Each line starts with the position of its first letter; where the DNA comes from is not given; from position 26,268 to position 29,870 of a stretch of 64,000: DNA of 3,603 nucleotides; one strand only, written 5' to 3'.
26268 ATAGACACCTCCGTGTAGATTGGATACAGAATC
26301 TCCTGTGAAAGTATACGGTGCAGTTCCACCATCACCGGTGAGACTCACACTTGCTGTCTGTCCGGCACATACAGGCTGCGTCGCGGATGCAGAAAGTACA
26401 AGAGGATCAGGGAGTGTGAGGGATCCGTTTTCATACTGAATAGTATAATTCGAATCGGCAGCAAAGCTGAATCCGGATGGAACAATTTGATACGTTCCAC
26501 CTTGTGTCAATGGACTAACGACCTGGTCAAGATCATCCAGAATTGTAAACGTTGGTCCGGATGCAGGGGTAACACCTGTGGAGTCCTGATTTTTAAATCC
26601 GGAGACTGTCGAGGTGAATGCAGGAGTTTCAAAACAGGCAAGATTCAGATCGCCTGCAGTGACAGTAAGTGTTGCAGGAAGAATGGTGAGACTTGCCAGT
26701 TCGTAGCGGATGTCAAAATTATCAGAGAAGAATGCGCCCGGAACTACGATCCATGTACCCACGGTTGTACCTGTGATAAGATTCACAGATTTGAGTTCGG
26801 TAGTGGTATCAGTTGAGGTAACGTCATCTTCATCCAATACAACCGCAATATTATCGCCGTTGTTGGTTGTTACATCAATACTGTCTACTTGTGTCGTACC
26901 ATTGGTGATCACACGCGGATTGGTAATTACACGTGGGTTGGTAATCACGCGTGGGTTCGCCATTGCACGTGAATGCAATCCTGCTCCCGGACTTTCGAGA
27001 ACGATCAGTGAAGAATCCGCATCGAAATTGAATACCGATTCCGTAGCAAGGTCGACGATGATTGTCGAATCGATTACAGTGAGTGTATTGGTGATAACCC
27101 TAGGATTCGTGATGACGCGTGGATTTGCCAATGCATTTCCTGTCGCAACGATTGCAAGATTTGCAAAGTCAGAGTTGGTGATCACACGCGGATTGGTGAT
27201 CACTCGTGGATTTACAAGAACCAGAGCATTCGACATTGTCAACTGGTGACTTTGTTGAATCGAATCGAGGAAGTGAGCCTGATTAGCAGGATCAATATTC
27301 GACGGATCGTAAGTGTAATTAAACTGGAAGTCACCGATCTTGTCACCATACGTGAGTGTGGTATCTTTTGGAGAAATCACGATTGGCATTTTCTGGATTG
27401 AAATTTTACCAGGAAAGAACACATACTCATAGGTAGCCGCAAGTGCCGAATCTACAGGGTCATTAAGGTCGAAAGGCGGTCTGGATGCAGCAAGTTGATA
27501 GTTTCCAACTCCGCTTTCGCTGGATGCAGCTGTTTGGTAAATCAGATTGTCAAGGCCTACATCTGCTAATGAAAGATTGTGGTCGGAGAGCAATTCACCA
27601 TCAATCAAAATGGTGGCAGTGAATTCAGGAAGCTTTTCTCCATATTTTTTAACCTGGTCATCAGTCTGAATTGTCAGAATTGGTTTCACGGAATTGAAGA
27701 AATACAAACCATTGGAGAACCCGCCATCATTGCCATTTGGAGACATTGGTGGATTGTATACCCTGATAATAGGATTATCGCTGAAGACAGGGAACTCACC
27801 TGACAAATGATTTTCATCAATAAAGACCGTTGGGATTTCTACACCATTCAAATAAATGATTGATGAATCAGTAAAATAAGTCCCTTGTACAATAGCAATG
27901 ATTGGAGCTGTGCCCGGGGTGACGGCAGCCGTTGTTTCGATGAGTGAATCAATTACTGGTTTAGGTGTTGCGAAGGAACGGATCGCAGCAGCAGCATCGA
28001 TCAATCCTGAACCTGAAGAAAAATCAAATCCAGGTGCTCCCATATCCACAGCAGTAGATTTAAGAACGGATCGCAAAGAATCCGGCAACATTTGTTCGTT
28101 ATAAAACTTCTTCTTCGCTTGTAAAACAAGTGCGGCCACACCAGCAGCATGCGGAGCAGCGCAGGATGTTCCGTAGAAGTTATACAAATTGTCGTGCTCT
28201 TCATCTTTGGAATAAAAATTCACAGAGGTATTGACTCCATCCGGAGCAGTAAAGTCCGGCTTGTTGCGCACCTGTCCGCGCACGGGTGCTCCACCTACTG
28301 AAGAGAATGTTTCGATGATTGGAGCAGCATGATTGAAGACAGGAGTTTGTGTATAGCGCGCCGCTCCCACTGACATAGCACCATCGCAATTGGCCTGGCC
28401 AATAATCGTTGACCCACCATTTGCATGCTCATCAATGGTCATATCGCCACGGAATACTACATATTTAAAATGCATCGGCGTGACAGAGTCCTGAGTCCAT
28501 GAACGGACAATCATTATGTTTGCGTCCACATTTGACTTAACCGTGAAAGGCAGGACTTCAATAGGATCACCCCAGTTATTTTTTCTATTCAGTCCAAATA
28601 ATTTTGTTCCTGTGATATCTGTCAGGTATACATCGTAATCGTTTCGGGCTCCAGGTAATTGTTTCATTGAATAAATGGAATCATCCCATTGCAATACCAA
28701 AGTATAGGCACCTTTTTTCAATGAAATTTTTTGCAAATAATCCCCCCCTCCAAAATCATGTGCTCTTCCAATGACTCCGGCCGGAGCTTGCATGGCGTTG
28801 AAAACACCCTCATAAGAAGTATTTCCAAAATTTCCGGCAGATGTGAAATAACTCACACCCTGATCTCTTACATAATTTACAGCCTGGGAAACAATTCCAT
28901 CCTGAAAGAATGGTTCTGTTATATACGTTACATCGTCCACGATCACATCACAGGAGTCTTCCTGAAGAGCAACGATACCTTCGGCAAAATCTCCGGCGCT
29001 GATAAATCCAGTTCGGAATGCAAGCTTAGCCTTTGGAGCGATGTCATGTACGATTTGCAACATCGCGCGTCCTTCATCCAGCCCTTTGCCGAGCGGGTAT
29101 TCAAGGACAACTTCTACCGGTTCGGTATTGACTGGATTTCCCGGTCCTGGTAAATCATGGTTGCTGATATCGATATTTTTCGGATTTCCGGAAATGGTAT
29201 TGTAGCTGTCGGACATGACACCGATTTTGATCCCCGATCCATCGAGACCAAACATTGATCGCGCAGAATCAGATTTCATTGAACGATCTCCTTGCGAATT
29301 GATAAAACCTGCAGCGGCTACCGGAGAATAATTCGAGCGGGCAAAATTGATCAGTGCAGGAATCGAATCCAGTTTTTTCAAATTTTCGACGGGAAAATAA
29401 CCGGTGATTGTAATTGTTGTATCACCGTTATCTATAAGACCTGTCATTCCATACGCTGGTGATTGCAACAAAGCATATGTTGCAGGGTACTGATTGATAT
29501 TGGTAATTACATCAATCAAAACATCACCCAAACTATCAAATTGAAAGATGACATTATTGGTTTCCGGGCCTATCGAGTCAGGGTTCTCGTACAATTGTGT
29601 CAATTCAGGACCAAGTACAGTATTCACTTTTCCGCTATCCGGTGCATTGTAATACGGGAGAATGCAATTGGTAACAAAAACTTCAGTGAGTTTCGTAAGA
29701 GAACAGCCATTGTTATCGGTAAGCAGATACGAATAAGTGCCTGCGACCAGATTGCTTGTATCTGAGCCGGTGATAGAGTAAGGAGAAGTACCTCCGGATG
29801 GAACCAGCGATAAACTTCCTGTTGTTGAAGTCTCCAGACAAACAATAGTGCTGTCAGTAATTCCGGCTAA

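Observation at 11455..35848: Tandem pair of giant (~3,900 aa) T9SS-secreted subtilase-adhesin paralogues with a shared ~3.4-kb core and swapped N-terminal modules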

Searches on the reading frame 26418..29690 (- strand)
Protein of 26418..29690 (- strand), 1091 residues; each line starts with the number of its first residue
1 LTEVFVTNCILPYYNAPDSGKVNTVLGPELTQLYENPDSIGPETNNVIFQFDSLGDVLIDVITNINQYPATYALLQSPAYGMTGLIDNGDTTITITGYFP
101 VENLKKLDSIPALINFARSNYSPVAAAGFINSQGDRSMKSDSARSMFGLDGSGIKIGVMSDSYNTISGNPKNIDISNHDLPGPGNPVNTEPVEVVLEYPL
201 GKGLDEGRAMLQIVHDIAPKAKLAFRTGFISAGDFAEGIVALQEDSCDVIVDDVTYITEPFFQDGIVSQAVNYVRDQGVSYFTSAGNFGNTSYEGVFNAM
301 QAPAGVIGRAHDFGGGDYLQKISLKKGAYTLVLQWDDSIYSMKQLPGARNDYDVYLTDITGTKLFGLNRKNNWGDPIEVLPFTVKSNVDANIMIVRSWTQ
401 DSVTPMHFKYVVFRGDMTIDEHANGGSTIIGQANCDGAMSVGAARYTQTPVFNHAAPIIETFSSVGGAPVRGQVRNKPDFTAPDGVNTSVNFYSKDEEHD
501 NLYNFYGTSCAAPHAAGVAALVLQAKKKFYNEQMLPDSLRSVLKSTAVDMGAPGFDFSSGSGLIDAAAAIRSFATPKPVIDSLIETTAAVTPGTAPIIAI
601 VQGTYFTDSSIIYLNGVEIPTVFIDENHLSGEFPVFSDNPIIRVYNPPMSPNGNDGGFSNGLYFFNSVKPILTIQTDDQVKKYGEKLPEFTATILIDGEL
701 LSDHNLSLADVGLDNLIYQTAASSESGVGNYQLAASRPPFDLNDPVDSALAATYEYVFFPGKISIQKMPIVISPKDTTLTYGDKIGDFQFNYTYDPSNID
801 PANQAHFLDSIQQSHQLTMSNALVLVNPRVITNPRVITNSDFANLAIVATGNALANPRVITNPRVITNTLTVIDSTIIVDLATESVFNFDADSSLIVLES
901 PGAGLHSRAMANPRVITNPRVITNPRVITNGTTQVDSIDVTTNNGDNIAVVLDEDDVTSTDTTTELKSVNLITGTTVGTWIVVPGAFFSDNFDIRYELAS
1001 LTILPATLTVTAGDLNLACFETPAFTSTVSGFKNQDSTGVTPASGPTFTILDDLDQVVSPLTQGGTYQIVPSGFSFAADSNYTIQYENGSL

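Call 16: find_homologous_proteins(query=window:26418-29690:-, max_evalue=0.00001)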
Query window:26418-29690:- (1091 aa): 2665 proteins with E <= 0.00001 among 8000 candidates; the best 120 are listed.
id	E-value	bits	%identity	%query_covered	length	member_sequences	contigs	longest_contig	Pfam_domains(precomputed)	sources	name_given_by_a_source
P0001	0.0e+0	1099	50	100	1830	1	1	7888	PF18676.7,PF18962.8,PF00082.28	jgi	-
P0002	0.0e+0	1080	48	100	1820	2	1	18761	PF18676.7,PF18962.8,PF00082.28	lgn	-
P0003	0.0e+0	1080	47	100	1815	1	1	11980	PF18676.7,PF18962.8,PF00082.28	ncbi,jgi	-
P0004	0.0e+0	1079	47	100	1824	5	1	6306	PF18676.7,PF18962.8,PF00082.28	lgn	-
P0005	0.0e+0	1037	46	100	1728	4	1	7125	PF18676.7,PF00082.28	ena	-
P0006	0.0e+0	1027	46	99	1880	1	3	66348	PF18676.7,PF18962.8,PF19081.7,PF00082.28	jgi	jgi:Subtilase family/MBG domain (YGX type)/Secretion system C-terminal sorting domain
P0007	0.0e+0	1025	48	95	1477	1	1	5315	PF18676.7,PF00082.28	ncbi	ncbi:MAG: S8 family serine peptidase, partial [Panacibacter sp.]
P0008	0.0e+0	1022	46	99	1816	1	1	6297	PF18676.7,PF18962.8,PF00082.28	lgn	-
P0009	5.1e-297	1006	46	99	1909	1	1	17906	PF18676.7,PF18962.8,PF00082.28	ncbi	-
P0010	5.7e-296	1003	48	99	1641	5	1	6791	PF23981.2,PF18676.7,PF00082.28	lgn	-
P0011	1.3e-293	995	46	98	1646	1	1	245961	PF18676.7,PF18962.8,PF00082.28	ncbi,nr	ncbi:MAG: subtilase family protease [Ferruginibacter sp.]|nr:subtilase family protease [Ferruginibac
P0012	1.8e-290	985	46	99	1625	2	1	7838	PF23981.2,PF18676.7,PF00082.28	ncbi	-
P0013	7.2e-290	983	46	99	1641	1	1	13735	PF18676.7,PF00082.28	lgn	-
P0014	6.9e-289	980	47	99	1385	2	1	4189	PF18676.7,PF00082.28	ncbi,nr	ncbi:MAG TPA: MBG domain-containing protein, partial [Parafilimonas sp.]|nr:MBG domain-containing pr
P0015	5.7e-288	976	46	99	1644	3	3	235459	PF23981.2,PF18676.7,PF00082.28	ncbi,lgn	-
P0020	3.1e-280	951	84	46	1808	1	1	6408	PF25900.1,PF19081.7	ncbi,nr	ncbi:MAG TPA: hypothetical protein PLU53_11260, partial [Bacteroidia bacterium]|nr:hypothetical prot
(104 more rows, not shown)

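Call 53: search_protein_families(library=pfam, proteins=[P0020], max_evalue=1)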
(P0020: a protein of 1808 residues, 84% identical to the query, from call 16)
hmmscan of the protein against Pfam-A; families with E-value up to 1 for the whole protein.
P0020 (1808 aa): 2 families
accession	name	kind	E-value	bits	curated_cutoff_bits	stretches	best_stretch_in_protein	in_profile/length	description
PF19081.6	Ig_7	-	1.8e-06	28.6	27.3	1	1090-1162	1-72/84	Ig-like domain CHU_C associated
PF13573.12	SprB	-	0.009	16.1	28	2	663-690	11-36/37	SprB repeat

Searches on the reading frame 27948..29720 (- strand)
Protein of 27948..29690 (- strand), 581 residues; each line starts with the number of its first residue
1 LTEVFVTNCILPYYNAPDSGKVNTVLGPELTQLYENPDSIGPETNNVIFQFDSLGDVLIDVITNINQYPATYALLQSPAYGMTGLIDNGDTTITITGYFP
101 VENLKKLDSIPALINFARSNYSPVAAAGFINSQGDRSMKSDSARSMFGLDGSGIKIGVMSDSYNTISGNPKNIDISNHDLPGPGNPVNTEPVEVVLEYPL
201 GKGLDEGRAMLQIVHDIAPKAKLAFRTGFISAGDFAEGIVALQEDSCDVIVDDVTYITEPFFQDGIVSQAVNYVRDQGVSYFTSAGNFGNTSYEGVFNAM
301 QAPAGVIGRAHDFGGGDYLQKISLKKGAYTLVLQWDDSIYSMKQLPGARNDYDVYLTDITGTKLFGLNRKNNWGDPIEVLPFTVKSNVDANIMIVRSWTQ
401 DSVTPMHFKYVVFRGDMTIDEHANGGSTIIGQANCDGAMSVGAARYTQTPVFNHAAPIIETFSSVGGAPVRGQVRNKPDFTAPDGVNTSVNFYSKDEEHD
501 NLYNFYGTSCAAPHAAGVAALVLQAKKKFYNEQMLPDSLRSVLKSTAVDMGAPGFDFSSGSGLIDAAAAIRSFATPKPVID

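Call 14: search_solved_structures(query=window:28041-29720:-, max_evalue=1, show_alignments=3)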
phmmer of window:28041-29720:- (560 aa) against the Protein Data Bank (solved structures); distinct sequences matched with E-value up to 1: 16.
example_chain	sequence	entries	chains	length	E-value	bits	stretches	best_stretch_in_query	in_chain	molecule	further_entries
5yl7_A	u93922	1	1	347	0.00011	24.2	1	492-557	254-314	Pseudoalteromonas arctica PAMC 21717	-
8jmw_A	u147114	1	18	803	0.00011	24.2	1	471-545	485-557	S8 family serine peptidase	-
9goi_A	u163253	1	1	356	0.00011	24.1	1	440-557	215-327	Alkaline serine protease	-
9g8v_A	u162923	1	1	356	0.00012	24.1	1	440-557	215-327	Alkaline serine protease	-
9grg_A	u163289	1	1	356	0.00012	24.1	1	440-557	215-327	Alkaline serine protease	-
9i67_A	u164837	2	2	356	0.00014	23.9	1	440-557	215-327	Alkaline serine protease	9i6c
3lpd_A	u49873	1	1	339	0.0017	20.3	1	489-557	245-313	Acidic extracellular subtilisin-like protease AprV2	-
3lpa_A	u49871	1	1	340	0.0017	20.2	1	489-557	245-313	Acidic extracellular subtilisin-like protease AprV2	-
3lpc_A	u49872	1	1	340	0.0017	20.2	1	489-557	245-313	AprB2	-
7w2a_A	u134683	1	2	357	0.0069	18.3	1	495-545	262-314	Peptidase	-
3i6s_A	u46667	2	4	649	0.014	17.2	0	516-557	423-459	Subtilisin-like protease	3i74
1mpt_A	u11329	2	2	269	0.045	15.6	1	512-551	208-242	M-PROTEASE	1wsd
4zoq_I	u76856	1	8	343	0.14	14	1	515-560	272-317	Intracellular serine protease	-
1gci_A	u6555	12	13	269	0.21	13.4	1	513-554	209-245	SUBTILISIN | Subtilisin Savinase | SAVINASE (TM)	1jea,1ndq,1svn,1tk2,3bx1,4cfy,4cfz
1st3_A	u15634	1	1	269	0.22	13.3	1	513-554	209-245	SUBTILISIN BL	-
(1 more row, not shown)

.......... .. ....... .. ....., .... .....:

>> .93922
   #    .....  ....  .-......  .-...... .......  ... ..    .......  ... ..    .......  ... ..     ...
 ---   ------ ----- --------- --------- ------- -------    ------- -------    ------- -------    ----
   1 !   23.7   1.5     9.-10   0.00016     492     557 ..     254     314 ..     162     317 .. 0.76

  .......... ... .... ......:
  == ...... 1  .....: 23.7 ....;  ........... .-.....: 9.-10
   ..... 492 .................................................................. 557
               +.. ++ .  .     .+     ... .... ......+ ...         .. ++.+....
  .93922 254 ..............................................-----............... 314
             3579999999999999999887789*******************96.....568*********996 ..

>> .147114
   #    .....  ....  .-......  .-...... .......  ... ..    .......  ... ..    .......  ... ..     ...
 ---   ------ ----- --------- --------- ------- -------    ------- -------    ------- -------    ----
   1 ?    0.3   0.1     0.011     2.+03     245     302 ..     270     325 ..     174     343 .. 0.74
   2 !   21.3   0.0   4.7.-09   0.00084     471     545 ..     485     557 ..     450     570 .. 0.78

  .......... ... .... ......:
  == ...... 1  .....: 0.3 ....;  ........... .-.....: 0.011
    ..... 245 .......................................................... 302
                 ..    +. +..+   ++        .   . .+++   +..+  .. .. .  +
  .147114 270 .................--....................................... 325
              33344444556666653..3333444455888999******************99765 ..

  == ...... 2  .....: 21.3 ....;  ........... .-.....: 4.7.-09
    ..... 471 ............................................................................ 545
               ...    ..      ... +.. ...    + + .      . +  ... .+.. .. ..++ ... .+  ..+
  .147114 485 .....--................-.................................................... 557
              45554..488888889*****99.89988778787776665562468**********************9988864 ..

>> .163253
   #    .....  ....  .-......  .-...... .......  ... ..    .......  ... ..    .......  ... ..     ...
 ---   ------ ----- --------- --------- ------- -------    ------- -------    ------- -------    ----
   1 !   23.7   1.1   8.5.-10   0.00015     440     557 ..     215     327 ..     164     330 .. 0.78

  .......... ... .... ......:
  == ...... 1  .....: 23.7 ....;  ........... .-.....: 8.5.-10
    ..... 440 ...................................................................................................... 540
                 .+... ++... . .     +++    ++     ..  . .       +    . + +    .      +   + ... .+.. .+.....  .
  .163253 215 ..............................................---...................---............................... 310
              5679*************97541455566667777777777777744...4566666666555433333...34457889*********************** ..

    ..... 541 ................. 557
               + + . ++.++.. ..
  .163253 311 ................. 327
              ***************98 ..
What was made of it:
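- On Peptidase family S8 (subtilases): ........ is aligned to the Ser221 motif of several PDB subtilases (call 14).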

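Call 29: predict_structure(alignment_id=A1)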
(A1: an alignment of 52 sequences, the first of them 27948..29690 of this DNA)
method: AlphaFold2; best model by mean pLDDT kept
length: 581 residues; sequences in the alignment: 52
mean_pLDDT: 85.7   pTM: 0.87
mean pLDDT of the five models: 85.7, 85.6, 84.6, 83.4, 78.8
residues with pLDDT >= 90: 294; 70-90: 222; 50-70: 47; < 50: 18
segments of 3 or more residues with pLDDT < 50: 1-6, 126-132
pLDDT, mean of each block of 10 residues (from residue 1): 55 88 92 86 72 90 94 96 87 90 96 93 51 72 86 96 84 87 91 87 83 93 93 92 98 88 89 96 81 90 93 93 91 92 89 95 93 94 93 95 82 87 64 77 86 85 69 76 85 73 77 95 95 95 88 52 88 77 43
secondary structure, 60 per line:
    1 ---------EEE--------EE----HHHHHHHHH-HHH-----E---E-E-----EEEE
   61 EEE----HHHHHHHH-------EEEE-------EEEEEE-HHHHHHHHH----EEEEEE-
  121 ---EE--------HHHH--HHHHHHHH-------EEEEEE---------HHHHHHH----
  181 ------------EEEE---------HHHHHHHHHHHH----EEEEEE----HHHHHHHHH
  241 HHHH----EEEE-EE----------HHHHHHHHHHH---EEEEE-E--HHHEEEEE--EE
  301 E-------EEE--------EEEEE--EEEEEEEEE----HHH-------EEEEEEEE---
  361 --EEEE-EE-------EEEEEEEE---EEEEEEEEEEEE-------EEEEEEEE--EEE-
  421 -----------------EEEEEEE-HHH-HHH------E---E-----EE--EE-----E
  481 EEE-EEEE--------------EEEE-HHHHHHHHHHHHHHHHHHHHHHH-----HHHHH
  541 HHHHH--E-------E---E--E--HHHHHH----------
elements in order: E10-12 H27-35 E57-63 H68-75 E83-86 E94-99 H101-109 E114-119 H134-137 H140-147 E155-160 H170-176 E193-196 H206-217 E222-227 H232-244 E249-252 H266-276 E280-284 E292-296 E299-301 E309-311 E320-324 E327-335 E350-357 E363-366 E377-384 E388-399 E407-414 E417-419 E438-444 E480-483 E485-488 E503-506 H508-530 H536-545 H566-571
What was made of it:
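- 27948..29690 (-): Gene 2 pro-subtilase unit, the one that was modelled. Ser codon at 28164-28166. Invariant Glu at 29073-29075. AlphaFold2 pLDDT 85.7, pTM 0.87 (call 29).
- On Peptidase family S8 (subtilases): The model helix 508-530 starts at it (call 29). S160-D161 ends the strand (call 29).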

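Call 32: fold_search(model_id=the predicted structure, library=pdb)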
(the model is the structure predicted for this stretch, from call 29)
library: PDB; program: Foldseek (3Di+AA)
matches with E <= 10: 1433; with E <= 0.001: 182
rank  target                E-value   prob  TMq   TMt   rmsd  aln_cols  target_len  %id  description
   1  9pr8_C                4.7e-18  1.00  0.53  0.55   7.5       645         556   12  Crystal Structure of the Clostridiodes difficile CspC-CspA heterodimer. (released 2026-01-21)
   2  9pr8_D                1.9e-17  1.00  0.54  0.57   7.1       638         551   12  Crystal Structure of the Clostridiodes difficile CspC-CspA heterodimer. (released 2026-01-21)
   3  9pr9_C                2.4e-17  1.00  0.50  0.53   8.1       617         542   14  Crystal structure of the Clostridiodes difficile CspA homodimer (released 2026-01-21)
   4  9pr9_A                2.4e-17  1.00  0.50  0.53   7.7       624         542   14  Crystal structure of the Clostridiodes difficile CspA homodimer (released 2026-01-21)
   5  4i0w_D                3.0e-17  1.00  0.45  0.54   8.4       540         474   13  Structure of the Clostridium Perfringens CspB protease (released 2013-04-03)
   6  4i0w_B                3.6e-17  1.00  0.47  0.57   7.7       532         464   14  Structure of the Clostridium Perfringens CspB protease (released 2013-04-03)
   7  9pr8_A                5.8e-17  1.00  0.53  0.58   7.0       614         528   16  Crystal Structure of the Clostridiodes difficile CspC-CspA heterodimer. (released 2026-01-21)
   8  9pr8_B                1.8e-16  1.00  0.49  0.53   8.2       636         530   15  Crystal Structure of the Clostridiodes difficile CspC-CspA heterodimer. (released 2026-01-21)
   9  6mw4                  5.7e-16  1.00  0.53  0.56   7.6       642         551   12  Structure of pseudoprotease CspC from Clostridioides difficile (released 2019-06-26)
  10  9pr9_B                3.7e-15  1.00  0.48  0.55   7.4       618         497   14  Crystal structure of the Clostridiodes difficile CspA homodimer (released 2026-01-21)
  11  9pr9_D                1.2e-14  1.00  0.48  0.55   7.5       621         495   14  Crystal structure of the Clostridiodes difficile CspA homodimer (released 2026-01-21)
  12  3whi_B                6.3e-12  1.00  0.43  0.66   8.0       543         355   13  Crystal structure of unautoprocessed form of IS1-inserted Pro-subtilisin E (released 2013-12-25)
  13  1r6v                  6.7e-12  1.00  0.39  0.35  10.8       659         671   13  Crystal structure of fervidolysin from Fervidobacterium pennivorans, a keratinolytic enzyme related to subtilisin (released 2004-10-19)
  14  3t41_A                8.1e-12  1.00  0.42  0.55   9.5       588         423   12  1.95 Angstrom Resolution Crystal Structure of Epidermin Leader Peptide Processing Serine Protease (EpiP) S393A Mutant  (released 2011-08-17)
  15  4zoq_I                1.2e-11  1.00  0.37  0.62   8.9       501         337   15  Crystal Structure of a Lanthipeptide Protease (released 2016-03-23)
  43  1wmd                  3.3e-10  1.00  0.21  0.27  18.5       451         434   12  Crystal Structure of alkaline serine protease KP-43 from Bacillus sp. KSM-KP43 (1.30 angstrom, 100 K) (released 2004-09-14)
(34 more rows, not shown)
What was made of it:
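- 27948..29690 (-): Foldseek top hits are CspB/CspA/CspC and pro-subtilisins, E down to 5e-18 (call 32).
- Closest known: Clostridial Csp germination proteases. Same: They are subtilases with a retained prodomain and an inserted beta-rich domain (call 32).
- The subtilase fold with prodomain-like region and insert, at pLDDT 85.7, has best PDB matches to Csp proteases and unprocessed pro-subtilisins (calls 29, 32). The best fold matches include the pseudoprotease CspC (call 32).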

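Call 74: search_protein_representatives(protein=window:27948-29690:-)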
Query: 581 residues. Proteins with E-value up to 0.001 (for the whole library): 12945; up to 1e-10: 7167; up to 1e-30: 3810. The best 150 are listed.
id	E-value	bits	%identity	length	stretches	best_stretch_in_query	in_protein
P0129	4.1e-198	676.0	57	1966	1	7-579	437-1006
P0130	1.6e-196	670.7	54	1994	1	5-580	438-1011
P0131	1.4e-195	667.7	55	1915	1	3-580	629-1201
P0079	7.8e-193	658.6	55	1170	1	4-581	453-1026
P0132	3.0e-189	646.8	52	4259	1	3-579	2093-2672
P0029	1.2e-188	644.8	53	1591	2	8-580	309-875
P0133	1.1e-187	641.5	56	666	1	4-531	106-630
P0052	7.6e-185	632.2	54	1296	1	6-579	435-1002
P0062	1.0e-184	631.8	54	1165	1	8-581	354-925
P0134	1.3e-181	621.5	52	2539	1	5-579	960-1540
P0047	1.6e-178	611.3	52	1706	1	9-579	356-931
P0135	4.6e-177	606.5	53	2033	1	7-581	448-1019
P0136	5.3e-177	606.3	52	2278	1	6-579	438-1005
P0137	1.7e-176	604.6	52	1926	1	3-580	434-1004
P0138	6.7e-175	599.4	54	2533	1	6-580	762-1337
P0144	1.4e-162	558.7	53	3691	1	9-580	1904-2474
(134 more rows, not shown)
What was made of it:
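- Family size and names: more than 2,665 hits at 90% clustering; 3,810 representatives at E<=1e-30; 'S8 family serine peptidase / MBG domain-containing protein' (calls 16, 74).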
